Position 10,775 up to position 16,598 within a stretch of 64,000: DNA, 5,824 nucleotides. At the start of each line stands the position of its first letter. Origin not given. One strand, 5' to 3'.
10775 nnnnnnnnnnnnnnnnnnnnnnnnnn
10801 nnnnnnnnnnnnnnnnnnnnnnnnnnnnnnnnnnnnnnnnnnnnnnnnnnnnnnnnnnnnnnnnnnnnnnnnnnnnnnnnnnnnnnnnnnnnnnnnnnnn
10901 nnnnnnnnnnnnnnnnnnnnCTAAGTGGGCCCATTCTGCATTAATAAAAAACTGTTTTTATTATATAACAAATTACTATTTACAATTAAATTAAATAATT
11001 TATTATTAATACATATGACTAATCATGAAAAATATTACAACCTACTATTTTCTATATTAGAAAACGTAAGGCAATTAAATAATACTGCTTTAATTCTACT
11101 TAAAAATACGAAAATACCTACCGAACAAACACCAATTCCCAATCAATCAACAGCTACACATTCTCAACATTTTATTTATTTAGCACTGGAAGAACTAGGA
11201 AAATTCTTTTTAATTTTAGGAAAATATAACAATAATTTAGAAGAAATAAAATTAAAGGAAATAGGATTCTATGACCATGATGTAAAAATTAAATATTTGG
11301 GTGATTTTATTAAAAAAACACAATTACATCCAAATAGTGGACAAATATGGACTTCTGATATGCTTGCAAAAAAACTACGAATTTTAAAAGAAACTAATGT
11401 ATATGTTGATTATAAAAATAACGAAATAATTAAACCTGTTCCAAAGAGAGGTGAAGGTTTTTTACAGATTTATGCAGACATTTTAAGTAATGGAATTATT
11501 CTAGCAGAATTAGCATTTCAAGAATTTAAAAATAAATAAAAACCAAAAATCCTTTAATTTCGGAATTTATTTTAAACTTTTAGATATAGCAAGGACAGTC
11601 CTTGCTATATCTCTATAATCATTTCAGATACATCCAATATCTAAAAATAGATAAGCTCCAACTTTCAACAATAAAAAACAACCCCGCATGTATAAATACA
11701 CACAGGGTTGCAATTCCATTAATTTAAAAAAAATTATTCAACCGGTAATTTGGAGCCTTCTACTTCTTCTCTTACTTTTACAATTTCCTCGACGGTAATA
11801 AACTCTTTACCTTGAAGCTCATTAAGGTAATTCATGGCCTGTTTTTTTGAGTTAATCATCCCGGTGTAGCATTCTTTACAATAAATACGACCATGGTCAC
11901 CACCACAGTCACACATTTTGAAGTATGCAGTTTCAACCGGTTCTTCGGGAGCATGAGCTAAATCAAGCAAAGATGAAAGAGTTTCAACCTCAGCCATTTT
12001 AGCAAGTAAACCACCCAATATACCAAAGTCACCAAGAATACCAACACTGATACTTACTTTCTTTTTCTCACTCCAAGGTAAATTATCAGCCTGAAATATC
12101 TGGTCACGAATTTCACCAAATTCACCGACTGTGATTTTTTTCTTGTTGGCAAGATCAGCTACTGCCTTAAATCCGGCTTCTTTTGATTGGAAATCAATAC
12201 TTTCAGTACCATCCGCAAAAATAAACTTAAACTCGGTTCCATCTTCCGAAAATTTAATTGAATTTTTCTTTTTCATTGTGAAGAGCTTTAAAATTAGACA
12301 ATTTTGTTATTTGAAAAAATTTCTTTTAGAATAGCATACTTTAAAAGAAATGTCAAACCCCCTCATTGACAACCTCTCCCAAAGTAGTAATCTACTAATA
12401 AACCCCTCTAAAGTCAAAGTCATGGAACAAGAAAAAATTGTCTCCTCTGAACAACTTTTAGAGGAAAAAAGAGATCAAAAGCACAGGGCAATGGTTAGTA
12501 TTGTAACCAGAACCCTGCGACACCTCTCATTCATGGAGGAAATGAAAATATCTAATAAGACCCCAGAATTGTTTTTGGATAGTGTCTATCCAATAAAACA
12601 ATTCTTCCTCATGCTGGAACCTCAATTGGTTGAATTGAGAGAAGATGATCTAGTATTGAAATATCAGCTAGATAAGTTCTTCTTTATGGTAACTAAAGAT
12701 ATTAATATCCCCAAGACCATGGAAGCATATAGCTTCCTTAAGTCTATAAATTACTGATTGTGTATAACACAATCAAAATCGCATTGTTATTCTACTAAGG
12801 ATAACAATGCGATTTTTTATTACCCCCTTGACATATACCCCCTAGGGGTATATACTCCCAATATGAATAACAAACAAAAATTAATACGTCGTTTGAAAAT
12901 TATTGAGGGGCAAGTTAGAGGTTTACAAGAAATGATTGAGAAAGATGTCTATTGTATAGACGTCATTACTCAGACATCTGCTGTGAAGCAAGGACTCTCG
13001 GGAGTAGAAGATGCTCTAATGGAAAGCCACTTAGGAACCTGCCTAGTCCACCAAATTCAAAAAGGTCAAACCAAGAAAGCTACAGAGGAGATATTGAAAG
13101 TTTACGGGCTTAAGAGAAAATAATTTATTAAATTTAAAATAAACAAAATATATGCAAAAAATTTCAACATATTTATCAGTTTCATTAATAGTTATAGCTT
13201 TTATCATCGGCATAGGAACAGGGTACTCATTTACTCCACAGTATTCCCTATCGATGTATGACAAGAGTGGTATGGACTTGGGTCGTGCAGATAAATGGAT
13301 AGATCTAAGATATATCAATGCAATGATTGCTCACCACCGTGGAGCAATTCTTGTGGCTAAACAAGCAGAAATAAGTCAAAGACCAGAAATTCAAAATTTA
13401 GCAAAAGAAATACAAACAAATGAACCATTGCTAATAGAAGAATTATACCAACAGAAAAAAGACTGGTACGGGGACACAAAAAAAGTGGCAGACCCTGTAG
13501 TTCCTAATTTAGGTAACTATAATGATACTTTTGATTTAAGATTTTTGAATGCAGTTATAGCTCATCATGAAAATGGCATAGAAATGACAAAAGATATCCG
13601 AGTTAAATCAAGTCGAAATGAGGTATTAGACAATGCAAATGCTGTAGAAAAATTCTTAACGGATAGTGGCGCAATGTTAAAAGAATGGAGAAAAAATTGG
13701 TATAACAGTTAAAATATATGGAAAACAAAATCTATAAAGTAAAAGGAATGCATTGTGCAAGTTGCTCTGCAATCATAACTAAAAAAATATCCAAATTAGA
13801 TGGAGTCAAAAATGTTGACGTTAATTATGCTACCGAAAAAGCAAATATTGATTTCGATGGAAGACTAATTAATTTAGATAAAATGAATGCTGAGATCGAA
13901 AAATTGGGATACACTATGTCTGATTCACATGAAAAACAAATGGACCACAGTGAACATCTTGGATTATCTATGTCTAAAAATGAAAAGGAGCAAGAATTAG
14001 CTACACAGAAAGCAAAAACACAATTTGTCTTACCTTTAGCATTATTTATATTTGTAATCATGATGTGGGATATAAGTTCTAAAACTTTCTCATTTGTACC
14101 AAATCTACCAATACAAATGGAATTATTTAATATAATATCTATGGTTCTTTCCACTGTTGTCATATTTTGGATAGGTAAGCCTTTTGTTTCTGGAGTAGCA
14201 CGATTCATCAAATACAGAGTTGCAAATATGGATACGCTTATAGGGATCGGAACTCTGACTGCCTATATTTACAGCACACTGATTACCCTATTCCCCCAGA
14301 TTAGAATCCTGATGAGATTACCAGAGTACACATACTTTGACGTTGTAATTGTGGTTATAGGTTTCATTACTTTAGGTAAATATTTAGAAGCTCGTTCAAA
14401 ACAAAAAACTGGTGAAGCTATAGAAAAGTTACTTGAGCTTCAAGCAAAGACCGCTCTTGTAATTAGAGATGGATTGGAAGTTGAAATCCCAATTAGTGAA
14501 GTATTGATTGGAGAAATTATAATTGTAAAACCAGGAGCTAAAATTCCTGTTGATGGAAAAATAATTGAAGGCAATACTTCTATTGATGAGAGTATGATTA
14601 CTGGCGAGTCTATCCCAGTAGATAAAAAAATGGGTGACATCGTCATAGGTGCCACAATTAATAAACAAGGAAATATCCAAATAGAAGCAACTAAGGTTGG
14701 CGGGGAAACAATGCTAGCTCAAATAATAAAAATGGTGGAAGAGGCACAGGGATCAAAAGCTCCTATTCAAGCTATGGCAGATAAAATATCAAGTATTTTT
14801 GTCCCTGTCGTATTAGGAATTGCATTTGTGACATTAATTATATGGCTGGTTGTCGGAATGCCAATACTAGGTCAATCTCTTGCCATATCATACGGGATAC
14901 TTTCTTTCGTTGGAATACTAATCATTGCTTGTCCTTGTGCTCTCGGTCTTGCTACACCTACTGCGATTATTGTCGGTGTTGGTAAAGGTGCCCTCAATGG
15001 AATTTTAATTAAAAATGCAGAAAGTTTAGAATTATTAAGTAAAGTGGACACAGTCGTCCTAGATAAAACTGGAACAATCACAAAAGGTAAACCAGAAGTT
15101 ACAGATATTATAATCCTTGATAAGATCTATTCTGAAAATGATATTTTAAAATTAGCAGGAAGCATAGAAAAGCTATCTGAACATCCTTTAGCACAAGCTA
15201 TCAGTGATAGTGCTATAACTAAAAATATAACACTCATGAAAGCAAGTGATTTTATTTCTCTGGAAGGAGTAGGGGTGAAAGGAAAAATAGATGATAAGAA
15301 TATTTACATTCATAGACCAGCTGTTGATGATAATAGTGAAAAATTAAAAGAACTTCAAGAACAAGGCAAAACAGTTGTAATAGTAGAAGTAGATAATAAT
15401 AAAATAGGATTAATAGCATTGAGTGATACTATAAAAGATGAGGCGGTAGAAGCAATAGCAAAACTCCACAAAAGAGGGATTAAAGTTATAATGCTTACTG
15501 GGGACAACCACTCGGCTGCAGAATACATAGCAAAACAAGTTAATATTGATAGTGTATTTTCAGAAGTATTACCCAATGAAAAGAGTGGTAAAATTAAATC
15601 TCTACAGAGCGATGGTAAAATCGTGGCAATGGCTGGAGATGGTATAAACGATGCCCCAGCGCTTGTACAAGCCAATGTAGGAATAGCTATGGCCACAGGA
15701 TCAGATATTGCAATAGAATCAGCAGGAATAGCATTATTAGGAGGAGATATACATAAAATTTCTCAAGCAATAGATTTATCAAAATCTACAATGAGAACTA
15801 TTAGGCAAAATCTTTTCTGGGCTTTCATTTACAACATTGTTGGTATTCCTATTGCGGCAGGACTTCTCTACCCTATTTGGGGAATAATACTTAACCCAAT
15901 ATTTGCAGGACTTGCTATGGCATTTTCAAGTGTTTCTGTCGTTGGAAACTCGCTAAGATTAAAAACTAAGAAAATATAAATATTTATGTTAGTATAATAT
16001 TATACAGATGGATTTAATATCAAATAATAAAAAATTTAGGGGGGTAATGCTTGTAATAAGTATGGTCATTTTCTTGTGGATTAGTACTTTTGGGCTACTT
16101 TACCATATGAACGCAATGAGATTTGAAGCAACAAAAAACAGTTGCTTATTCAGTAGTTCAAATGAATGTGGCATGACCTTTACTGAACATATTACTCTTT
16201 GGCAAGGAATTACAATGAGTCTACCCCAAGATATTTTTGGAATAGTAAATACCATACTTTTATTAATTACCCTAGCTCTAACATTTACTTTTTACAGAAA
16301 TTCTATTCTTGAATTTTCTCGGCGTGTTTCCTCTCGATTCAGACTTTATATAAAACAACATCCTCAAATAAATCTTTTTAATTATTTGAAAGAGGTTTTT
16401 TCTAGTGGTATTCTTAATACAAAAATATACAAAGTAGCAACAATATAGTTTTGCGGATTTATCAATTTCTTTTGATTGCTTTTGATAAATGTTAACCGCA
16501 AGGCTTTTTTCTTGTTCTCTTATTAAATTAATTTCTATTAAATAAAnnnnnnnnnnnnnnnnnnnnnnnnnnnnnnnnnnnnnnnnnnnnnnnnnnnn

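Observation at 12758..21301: CsoR regulon with two operator-in-promoter modules controlling copA and an operon of unusual Cys-motif proteins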

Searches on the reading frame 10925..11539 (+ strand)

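Call 12: search_protein_families(library=pfam, proteins=[window:10925-11539:+], max_evalue=10)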
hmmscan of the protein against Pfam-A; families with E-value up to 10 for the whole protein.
window:10925-11539:+ (204 aa): 1 family
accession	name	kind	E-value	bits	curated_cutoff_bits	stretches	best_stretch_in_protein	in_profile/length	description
PF18728.6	HEPN_AbiV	-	2.7e-07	31.3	27.1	1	81-171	33-134/155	AbiV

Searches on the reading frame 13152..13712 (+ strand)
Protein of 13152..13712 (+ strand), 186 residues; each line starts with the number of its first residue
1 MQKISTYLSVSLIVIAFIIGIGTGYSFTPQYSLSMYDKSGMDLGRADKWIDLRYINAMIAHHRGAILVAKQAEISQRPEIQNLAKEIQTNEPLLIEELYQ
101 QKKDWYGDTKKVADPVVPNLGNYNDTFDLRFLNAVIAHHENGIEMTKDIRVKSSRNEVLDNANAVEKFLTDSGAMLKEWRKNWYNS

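Call 7: search_protein_families(library=pfam, proteins=[window:13152-13712:+], max_evalue=0.01)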
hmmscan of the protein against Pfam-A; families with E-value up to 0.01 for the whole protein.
window:13152-13712:+ (186 aa): 2 families
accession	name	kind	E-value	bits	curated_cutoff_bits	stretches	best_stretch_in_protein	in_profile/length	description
PF03713.19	DUF305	-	2.5e-16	60.5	27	2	51-111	1-62/151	Domain of unknown function (DUF305)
PF13628.12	DUF4142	-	0.00052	20.7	27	0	124-164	83-123/138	Domain of unknown function (DUF4142)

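Call 8: search_protein_families(library=ncbifam, proteins=[window:13152-13712:+], max_evalue=0.01)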
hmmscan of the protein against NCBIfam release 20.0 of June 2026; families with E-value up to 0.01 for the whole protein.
window:13152-13712:+ (186 aa): 1 family
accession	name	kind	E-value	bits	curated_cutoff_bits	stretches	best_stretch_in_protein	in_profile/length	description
NF049983.1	CopM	equivalog_domain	1.5e-11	44.1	90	1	41-89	12-60/73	CopM family metallochaperone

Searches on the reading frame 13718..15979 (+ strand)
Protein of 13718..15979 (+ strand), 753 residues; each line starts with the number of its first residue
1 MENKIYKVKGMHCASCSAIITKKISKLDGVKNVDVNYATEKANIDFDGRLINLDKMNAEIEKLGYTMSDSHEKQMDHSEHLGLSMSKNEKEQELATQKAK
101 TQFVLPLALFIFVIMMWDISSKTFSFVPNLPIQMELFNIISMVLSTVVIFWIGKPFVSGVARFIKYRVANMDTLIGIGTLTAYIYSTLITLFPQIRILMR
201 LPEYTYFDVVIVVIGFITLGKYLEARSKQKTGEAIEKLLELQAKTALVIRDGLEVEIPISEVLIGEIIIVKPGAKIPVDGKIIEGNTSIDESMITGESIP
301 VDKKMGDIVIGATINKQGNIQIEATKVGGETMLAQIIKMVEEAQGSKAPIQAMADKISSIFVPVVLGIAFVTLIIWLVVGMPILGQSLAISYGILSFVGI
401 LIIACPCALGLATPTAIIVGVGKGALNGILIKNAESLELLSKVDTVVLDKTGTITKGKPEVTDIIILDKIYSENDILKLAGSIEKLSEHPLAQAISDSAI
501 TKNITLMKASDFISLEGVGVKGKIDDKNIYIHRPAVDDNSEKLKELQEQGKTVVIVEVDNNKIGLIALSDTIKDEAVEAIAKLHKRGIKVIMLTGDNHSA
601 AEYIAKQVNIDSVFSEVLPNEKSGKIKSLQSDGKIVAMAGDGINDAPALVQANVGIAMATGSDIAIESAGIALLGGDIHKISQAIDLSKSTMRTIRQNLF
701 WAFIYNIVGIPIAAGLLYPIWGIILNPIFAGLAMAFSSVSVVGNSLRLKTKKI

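Call 7: search_protein_families(library=pfam, proteins=[window:13718-15979:+], max_evalue=0.01)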
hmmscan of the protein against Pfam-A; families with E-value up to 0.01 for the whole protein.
window:13718-15979:+ (753 aa): 5 families
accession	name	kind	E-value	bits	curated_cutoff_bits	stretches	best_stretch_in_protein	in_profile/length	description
PF00122.25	E1-E2_ATPase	-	6.5e-58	195.7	28.1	1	240-425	1-179/181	E1-E2 ATPase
PF00702.32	Hydrolase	-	2.4e-32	113.3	26.4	1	443-652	1-190/191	haloacid dehalogenase-like hydrolase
PF00403.32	HMA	-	4.4e-17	62.7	24.8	1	6-66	2-62/62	Heavy-metal-associated domain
PF08282.18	Hydrolase_3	-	3e-08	34.1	20.9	1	570-613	14-57/255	haloacid dehalogenase-like hydrolase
PF12710.13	HAD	-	5.1e-05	24.2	27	1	571-649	85-188/189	haloacid dehalogenase-like hydrolase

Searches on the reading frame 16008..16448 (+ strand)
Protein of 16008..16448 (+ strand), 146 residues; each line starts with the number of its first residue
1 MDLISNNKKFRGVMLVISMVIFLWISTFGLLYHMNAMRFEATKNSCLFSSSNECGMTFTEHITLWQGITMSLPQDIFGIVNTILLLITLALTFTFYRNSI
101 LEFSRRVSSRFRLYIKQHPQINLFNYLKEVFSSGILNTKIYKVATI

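Call 7: search_protein_families(library=pfam, proteins=[window:16008-16448:+], max_evalue=0.01)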
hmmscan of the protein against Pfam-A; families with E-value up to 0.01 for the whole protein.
window:16008-16448:+ (146 aa): 0 families

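Call 8: search_protein_families(library=ncbifam, proteins=[window:16008-16448:+], max_evalue=0.01)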
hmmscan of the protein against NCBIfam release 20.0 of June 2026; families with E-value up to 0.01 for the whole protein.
window:16008-16448:+ (146 aa): 0 families

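Call 12: search_protein_families(library=pfam, proteins=[window:16008-16448:+], max_evalue=10)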
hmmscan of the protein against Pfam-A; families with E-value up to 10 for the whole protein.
window:16008-16448:+ (146 aa): 1 family
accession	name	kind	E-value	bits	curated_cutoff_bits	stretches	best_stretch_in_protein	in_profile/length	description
PF00507.24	Oxidored_q4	-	0.96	10.1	23.3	1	12-36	70-94/99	NADH-ubiquinone/plastoquinone oxidoreductase, chain 3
